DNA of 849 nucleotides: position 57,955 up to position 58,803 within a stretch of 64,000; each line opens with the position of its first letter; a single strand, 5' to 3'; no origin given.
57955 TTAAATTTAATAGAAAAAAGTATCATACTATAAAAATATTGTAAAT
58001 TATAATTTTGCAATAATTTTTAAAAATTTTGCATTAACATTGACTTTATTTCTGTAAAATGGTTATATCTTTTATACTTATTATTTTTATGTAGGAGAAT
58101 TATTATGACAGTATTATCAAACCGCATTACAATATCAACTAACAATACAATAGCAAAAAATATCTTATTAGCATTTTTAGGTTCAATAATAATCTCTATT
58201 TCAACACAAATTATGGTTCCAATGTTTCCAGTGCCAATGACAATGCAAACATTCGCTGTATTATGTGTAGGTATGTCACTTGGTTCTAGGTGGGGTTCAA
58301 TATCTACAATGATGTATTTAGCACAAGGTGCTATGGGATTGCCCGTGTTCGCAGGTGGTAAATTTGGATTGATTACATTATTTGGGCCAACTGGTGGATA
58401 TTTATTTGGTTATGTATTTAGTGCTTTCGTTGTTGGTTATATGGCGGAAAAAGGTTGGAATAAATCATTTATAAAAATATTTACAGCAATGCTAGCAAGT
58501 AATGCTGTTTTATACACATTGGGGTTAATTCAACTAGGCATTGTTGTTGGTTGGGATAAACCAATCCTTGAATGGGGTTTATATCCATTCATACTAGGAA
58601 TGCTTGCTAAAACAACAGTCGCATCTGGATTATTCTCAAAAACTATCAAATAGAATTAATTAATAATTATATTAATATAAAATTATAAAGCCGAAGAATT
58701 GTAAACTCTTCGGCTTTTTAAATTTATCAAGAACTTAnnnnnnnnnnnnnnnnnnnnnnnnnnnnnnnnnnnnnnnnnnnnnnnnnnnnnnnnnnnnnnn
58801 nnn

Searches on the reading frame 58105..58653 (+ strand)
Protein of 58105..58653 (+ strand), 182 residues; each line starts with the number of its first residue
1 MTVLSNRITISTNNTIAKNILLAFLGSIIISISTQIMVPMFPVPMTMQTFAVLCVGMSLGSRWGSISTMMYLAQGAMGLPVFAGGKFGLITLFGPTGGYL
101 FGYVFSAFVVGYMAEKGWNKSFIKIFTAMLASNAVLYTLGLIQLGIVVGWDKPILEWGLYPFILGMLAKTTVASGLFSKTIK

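Call 23: search_protein_families(library=pfam, proteins=[window:58105-58653:+], max_evalue=0.00001)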
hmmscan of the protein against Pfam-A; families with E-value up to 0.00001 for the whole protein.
window:58105-58653:+ (182 aa): 1 family
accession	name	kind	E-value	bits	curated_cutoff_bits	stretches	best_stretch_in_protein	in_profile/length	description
PF02632.19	BioY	-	1.8e-37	128.8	25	1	41-179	2-137/140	BioY family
